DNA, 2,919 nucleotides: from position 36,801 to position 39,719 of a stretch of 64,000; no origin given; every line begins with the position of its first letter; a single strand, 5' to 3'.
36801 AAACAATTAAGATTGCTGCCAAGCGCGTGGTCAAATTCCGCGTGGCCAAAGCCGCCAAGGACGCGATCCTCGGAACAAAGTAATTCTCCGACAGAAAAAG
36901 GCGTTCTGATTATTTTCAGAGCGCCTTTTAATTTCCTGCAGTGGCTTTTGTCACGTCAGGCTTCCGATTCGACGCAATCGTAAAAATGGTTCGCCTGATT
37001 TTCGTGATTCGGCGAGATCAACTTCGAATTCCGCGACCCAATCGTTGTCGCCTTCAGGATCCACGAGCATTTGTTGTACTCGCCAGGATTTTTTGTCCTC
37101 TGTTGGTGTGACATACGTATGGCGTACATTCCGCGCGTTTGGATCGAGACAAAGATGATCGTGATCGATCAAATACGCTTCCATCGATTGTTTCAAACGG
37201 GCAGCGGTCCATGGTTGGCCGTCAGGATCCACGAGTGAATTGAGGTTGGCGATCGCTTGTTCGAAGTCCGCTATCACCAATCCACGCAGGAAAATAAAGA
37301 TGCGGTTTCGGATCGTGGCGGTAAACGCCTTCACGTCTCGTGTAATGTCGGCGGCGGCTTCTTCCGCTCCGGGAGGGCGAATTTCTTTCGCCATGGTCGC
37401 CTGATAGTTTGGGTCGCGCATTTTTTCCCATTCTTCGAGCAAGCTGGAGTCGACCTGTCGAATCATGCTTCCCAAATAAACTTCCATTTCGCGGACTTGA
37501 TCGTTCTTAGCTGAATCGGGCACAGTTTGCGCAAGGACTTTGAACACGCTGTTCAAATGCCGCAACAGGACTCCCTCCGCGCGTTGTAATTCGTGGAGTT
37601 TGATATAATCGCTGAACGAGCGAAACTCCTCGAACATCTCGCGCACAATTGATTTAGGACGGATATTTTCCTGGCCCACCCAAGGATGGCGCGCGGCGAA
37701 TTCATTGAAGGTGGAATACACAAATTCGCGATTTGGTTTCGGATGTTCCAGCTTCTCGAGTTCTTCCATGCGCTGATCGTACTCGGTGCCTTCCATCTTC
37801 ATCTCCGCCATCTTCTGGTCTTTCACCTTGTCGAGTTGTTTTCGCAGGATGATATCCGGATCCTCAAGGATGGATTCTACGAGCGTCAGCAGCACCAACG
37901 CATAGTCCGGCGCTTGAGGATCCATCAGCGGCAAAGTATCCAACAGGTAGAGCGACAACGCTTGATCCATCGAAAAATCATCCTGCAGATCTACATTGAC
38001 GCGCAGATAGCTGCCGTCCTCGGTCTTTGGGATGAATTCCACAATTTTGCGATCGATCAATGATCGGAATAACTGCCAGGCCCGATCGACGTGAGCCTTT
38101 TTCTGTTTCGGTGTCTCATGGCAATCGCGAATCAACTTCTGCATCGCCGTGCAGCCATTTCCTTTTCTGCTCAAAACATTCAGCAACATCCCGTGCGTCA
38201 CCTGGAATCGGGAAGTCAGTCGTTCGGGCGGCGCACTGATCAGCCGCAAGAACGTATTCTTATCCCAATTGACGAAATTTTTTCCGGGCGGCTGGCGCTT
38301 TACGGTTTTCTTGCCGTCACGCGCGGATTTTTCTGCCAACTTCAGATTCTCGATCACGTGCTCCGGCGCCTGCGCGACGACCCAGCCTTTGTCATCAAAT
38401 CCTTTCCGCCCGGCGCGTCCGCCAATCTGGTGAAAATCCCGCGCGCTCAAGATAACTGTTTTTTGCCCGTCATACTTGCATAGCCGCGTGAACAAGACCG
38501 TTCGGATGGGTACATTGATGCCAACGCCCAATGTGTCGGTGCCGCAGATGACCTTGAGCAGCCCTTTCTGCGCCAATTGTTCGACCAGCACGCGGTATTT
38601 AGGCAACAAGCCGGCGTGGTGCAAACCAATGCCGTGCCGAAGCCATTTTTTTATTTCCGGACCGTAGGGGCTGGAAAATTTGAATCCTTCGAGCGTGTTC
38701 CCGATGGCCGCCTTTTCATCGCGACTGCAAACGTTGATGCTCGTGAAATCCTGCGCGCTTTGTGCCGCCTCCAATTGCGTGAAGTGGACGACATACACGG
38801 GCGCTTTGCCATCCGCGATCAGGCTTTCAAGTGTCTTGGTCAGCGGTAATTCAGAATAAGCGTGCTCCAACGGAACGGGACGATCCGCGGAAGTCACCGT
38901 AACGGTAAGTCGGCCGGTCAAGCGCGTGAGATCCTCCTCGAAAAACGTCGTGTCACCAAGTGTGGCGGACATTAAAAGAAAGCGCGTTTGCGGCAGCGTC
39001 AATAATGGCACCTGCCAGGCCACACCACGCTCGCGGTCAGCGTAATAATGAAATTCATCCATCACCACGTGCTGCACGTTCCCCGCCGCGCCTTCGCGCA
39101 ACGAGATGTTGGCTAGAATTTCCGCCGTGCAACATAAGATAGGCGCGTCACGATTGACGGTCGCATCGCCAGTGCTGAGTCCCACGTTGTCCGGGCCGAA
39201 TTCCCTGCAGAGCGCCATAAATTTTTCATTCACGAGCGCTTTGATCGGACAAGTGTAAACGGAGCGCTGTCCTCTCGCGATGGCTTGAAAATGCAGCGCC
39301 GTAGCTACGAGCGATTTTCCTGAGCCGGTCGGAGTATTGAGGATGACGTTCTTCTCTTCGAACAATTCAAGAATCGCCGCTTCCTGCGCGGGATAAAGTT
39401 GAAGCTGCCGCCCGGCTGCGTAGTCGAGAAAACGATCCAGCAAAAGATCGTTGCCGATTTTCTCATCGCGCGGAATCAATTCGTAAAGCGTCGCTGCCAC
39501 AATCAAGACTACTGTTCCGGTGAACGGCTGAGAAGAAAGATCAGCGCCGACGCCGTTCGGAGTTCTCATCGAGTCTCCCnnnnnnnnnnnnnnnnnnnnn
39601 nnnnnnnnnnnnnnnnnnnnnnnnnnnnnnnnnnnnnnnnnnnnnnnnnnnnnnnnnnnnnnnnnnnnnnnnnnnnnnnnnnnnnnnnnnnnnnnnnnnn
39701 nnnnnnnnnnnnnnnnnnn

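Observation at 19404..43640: Three copies of a motif made of the tRNA-Thr 3-prime end plus its trailer delimit two adjacent segments (about 15 kb and about 9 kb)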

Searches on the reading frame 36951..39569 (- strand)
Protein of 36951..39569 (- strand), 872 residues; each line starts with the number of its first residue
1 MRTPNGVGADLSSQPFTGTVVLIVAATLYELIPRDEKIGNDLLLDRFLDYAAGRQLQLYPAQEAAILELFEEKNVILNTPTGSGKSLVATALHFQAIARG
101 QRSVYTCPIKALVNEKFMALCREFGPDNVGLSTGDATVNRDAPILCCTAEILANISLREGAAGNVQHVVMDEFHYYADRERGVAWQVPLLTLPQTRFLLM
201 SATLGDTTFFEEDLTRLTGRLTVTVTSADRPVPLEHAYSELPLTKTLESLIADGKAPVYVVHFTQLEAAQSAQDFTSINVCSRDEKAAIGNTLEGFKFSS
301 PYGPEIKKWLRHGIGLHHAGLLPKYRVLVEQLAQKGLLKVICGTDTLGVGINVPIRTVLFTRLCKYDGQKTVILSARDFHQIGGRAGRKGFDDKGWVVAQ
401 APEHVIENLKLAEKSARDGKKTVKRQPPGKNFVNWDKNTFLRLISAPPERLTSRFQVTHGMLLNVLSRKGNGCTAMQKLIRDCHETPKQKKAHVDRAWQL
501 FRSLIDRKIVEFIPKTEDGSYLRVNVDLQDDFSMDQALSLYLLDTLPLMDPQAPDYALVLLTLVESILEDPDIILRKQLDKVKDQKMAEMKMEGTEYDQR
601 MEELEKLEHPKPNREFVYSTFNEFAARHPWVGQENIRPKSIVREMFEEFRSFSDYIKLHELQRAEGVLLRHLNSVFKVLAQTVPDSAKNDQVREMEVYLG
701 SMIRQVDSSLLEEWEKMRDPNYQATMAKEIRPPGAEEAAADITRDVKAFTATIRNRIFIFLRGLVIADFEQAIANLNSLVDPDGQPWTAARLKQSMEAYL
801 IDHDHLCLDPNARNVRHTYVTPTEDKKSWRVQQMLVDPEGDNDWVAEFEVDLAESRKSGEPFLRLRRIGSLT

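Call 13: search_protein_families(library=pfam, proteins=[window:36951-39569:-])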
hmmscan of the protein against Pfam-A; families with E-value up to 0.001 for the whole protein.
window:36951-39569:- (872 aa): 6 families
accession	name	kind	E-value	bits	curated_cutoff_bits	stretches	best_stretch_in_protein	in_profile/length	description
PF12029.13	DUF3516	-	2.2e-157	525.3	25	1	401-866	1-462/464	Domain of unknown function (DUF3516)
PF00270.35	DEAD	-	4.4e-21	75.8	26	1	60-205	2-161/167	DEAD/DEAH box helicase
PF22527.2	DEXQc_Suv3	-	2.4e-08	34.1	27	1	78-194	19-123/154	DEXQ-box helicase domain of Suv3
PF04851.21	ResIII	-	4e-08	33.8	22.5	1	56-204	2-162/164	Type III restriction enzyme, res subunit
PF00271.37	Helicase_C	-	1.6e-05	25.5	23.5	1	311-390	39-110/110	Helicase conserved C-terminal domain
PF01695.23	IstB_IS21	-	8e-05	22.7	24.1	1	67-114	86-133/238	IstB-like ATP binding protein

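Call 36: find_homologous_proteins(query=window:36951-39569:-, max_evalue=1e-50)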
Query window:36951-39569:- (872 aa): 8000 proteins with E <= 1e-50 among 8000 candidates; the best 120 are listed.
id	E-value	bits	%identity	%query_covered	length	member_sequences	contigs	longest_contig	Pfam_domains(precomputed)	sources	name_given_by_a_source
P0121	0.0e+0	1994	100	100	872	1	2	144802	PF00270.36,PF00271.38,PF12029.14,PF22527.3,PF04851.22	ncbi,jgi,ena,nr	ncbi:MAG TPA: DUF3516 domain-containing protein [Candidatus Angelobacter sp.]|nr:DUF3516 domain-cont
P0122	0.0e+0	1853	93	99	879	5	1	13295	PF00270.36,PF00271.38,PF12029.14,PF22527.3,PF04851.22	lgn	-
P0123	0.0e+0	1852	95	97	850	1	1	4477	PF00270.36,PF00271.38,PF12029.14,PF22527.3,PF04851.22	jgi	jgi:superfamily II RNA helicase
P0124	0.0e+0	1841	93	99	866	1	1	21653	PF00270.36,PF00271.38,PF12029.14,PF22527.3,PF04851.22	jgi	jgi:superfamily II RNA helicase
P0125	0.0e+0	1833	93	98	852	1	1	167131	PF00270.36,PF00271.38,PF12029.14,PF22527.3,PF04851.22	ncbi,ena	-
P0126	0.0e+0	1832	93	98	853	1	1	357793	PF00270.36,PF00271.38,PF12029.14,PF22527.3,PF04851.22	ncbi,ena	-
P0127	0.0e+0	1832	93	98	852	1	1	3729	PF00270.36,PF00271.38,PF12029.14,PF22527.3,PF04851.22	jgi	-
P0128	0.0e+0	1830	94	97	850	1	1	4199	PF00270.36,PF00271.38,PF12029.14,PF22527.3,PF04851.22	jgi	-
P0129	0.0e+0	1829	94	97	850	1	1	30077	PF00270.36,PF00271.38,PF12029.14,PF22527.3,PF04851.22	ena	-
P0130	0.0e+0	1827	93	97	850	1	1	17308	PF00270.36,PF00271.38,PF12029.14,PF22527.3,PF04851.22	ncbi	-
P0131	0.0e+0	1826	93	98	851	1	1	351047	PF00270.36,PF00271.38,PF12029.14,PF22527.3,PF04851.22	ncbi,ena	-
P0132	0.0e+0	1825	93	98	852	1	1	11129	PF00270.36,PF00271.38,PF12029.14,PF22527.3,PF04851.22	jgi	jgi:superfamily II RNA helicase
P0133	0.0e+0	1822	93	97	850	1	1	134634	PF00270.36,PF12029.14,PF22527.3,PF04851.22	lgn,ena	-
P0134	0.0e+0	1821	93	97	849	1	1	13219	PF00270.36,PF00271.38,PF12029.14,PF22527.3,PF04851.22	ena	-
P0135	0.0e+0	1820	93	97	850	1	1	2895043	PF00270.36,PF00271.38,PF12029.14,PF22527.3,PF04851.22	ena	-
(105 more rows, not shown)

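Call 37: find_encoding_contigs(protein=P0126, flank=10000, max_places=3)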
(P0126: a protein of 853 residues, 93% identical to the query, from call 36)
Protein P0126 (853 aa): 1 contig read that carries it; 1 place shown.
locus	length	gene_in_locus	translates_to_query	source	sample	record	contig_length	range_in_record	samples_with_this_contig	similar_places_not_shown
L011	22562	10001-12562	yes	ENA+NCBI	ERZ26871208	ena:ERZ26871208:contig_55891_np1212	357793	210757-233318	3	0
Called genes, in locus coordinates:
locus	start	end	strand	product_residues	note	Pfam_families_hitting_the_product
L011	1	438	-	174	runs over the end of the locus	-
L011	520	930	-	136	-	PF02922:CBM_48, PF16561:AMPK1_CBM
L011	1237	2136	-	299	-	PF01841:Transglut_core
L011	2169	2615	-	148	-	PF16798:DUF5069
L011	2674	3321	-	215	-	PF05239:PRC (faint)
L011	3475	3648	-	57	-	-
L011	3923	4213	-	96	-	PF01192:RNA_pol_Rpb6 (weak)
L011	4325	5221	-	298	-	PF00126:HTH_1, PF03466:LysR_substrate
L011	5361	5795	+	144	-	PF02566:OsmC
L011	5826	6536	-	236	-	-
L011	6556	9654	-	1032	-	PF08455:SNF2_assoc, PF00176:SNF2-rel_dom, PF00270:DEAD, PF04851:ResIII, PF00271:Helicase_C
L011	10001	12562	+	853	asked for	PF00270:DEAD, PF04851:ResIII (weak), PF22527:DEXQc_Suv3, PF00271:Helicase_C (faint), PF12029:DUF3516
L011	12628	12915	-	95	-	PF00216:Bac_DNA_binding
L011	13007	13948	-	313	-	PF13509:S1_2, PF17783:WHD_CvfB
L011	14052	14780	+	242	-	PF01863:YgjP-like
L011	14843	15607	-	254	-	PF14023:Bestrophin-like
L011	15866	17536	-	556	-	PF00884:Sulfatase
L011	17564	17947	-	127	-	-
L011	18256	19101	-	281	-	-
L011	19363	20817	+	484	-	PF10009:DUF2252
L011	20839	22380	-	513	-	PF00128:Alpha-amylase (faint)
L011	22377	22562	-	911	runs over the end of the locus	PF03200:Glyco_hydro_63 (faint), PF22422:MGH1-like_GH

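Call 38: find_encoding_contigs(protein=P0135, flank=10000, max_places=3)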
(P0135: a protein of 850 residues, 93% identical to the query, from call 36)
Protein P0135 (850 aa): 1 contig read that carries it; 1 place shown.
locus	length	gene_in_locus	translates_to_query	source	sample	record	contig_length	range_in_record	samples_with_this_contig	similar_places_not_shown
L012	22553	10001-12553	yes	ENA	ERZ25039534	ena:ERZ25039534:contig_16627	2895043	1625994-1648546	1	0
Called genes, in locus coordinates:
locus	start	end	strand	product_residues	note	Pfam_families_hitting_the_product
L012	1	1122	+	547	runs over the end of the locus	PF02652:Lactate_perm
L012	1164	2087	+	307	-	PF00389:2-Hacid_dh, PF02826:2-Hacid_dh_C, PF03446:NAD_binding_2 (weak)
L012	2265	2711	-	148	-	PF16798:DUF5069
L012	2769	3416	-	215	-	PF05239:PRC (weak)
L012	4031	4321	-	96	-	PF01192:RNA_pol_Rpb6 (weak)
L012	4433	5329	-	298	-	PF00126:HTH_1, PF03466:LysR_substrate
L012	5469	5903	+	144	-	PF02566:OsmC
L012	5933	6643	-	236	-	-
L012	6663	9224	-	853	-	PF08455:SNF2_assoc, PF00176:SNF2-rel_dom, PF00270:DEAD (weak), PF04851:ResIII, PF00271:Helicase_C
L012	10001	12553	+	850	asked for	PF00270:DEAD, PF04851:ResIII, PF22527:DEXQc_Suv3, PF00271:Helicase_C (faint), PF12029:DUF3516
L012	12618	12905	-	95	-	PF00216:Bac_DNA_binding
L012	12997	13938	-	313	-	PF13509:S1_2, PF17783:WHD_CvfB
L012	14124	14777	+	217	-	PF01863:YgjP-like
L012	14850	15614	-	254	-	PF14023:Bestrophin-like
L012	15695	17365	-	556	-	PF00884:Sulfatase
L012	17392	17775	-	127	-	-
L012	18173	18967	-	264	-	-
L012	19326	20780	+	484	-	PF10009:DUF2252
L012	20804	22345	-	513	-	PF00128:Alpha-amylase (faint)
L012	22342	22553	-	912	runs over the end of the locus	PF03200:Glyco_hydro_63 (faint), PF22422:MGH1-like_GH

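Call 39: find_encoding_contigs(protein=P0131, flank=10000, max_places=3)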
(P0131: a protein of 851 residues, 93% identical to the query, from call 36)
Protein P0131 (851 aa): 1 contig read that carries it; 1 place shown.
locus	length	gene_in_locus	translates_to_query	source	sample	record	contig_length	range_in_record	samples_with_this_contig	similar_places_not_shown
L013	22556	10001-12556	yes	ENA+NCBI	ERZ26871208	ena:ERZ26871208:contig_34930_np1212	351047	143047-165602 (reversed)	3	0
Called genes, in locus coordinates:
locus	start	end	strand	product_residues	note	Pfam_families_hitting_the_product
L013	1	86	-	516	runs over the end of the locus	-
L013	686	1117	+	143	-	PF00392:GntR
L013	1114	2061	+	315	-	PF00005:ABC_tran, PF13304:AAA_21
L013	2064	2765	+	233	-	PF07963:N_methyl (weak)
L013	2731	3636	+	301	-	-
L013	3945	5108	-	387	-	PF00144:Beta-lactamase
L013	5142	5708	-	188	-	PF08534:Redoxin, PF00578:AhpC-TSA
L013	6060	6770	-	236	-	-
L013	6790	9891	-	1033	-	PF08455:SNF2_assoc, PF00176:SNF2-rel_dom, PF00270:DEAD, PF04851:ResIII, PF00271:Helicase_C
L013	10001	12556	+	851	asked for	PF00270:DEAD, PF04851:ResIII, PF22527:DEXQc_Suv3, PF00271:Helicase_C (faint), PF12029:DUF3516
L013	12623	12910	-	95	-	PF00216:Bac_DNA_binding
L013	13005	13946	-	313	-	PF13509:S1_2, PF17783:WHD_CvfB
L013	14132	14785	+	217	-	PF01863:YgjP-like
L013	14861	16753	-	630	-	PF22807:TrAA12, PF07995:GSDH, PF22807:TrAA12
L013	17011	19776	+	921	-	PF22422:MGH1-like_GH, PF03200:Glyco_hydro_63 (weak), PF22422:MGH1-like_GH (weak)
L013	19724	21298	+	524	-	PF00128:Alpha-amylase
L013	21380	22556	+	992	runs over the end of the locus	PF02837:Glyco_hydro_2_N (faint), PF00703:Glyco_hydro_2 (weak)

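Call 49: find_related_loci(query=window:36951-39569:-, collection=metagenome_contigs, flank=10000)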
Query window:36951-39569:- (872 aa) in metagenome_contigs; peptide patterns used: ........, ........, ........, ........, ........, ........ (x = any residue, [..] = any of these).
600 stretches matched a pattern (row limit reached: there are more); 592 encode a relative of the query (tblastn E <= 1e-3); the best 80 are kept; 80 distinct loci.
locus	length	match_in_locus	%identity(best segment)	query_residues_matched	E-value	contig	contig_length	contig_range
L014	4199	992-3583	93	10-872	0e+0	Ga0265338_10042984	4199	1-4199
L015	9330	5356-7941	90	11-872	0e+0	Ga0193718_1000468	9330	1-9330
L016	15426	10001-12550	86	23-872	0e+0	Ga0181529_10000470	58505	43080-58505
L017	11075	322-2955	84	24-872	0e+0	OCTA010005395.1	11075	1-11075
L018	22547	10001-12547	86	24-872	0e+0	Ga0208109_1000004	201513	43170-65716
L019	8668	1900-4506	84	24-872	0e+0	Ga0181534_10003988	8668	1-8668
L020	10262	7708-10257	85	12-869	0e+0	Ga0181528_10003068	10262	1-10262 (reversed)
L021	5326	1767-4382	82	24-872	0e+0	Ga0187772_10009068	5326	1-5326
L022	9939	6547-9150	83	4-872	0e+0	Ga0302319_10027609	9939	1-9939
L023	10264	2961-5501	84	24-872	0e+0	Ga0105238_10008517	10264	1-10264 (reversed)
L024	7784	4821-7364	83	24-871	0e+0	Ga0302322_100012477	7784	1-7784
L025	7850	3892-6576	80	24-872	0e+0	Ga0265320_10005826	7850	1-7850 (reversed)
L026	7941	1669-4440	78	24-872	0e+0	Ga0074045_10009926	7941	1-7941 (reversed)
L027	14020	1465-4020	82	21-872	0e+0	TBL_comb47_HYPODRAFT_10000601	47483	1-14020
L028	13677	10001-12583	81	22-872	0e+0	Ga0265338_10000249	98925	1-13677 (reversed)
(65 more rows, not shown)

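Call 53: find_encoding_contigs(protein=P0122, flank=10000, max_places=3)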
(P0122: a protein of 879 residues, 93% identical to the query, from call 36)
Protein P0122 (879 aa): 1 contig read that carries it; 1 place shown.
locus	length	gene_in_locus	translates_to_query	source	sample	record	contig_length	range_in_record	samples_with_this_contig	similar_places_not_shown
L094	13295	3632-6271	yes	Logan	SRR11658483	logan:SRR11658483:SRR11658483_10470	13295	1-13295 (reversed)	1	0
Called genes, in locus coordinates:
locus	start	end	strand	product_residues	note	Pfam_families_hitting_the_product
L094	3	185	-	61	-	?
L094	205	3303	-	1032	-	PF08455:SNF2_assoc, PF00176:SNF2-rel_dom, PF00270:DEAD (weak), PF04851:ResIII, PF00271:Helicase_C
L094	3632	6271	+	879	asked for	PF00270:DEAD, PF04851:ResIII (weak), PF22527:DEXQc_Suv3, PF00271:Helicase_C (faint), PF12029:DUF3516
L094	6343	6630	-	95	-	PF00216:Bac_DNA_binding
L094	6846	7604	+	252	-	PF01863:YgjP-like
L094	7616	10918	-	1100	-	PF06452:CBM9_1, PF01841:Transglut_core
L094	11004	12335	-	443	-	PF01408:GFO_IDH_MocA, PF19051:GFO_IDH_MocA_C2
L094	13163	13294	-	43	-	?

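Call 54: find_encoding_contigs(protein=P0124, flank=10000, max_places=3)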
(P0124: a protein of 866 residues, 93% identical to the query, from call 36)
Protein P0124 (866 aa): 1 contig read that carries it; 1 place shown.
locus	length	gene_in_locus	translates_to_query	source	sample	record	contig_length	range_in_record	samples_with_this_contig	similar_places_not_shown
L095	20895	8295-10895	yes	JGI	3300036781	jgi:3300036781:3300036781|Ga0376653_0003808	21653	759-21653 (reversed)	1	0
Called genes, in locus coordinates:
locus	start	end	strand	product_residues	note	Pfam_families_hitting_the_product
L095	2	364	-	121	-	?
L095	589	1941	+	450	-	-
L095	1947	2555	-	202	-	PF12973:Cupin_7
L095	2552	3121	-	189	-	PF07638:Sigma70_ECF (weak), PF04542:Sigma70_r2, PF08281:Sigma70_r4_2, PF04545:Sigma70_r4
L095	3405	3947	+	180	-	PF00719:Pyrophosphatase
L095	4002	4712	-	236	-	-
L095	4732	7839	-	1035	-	PF08455:SNF2_assoc, PF00176:SNF2-rel_dom, PF00270:DEAD (weak), PF04851:ResIII, PF00271:Helicase_C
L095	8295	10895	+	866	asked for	PF00270:DEAD, PF04851:ResIII, PF22527:DEXQc_Suv3, PF00271:Helicase_C (faint), PF12029:DUF3516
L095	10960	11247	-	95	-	PF00216:Bac_DNA_binding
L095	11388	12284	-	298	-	PF13509:S1_2, PF17783:WHD_CvfB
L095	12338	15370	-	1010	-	PF01565:FAD_binding_4, PF02913:FAD-oxidase_C, PF13183:Fer4_8, PF13534:Fer4_17, PF02754:CCG (faint)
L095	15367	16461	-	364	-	PF02746:MR_MLE_N, PF13378:MR_MLE_C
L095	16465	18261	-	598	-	PF02776:TPP_enzyme_N, PF01855:POR_N, PF00205:TPP_enzyme_M, PF02775:TPP_enzyme_C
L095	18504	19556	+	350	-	PF00106:adh_short, PF08659:KR, PF13561:adh_short_C2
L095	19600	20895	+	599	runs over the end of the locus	PF19291:TREH_N, PF00723:Glyco_hydro_15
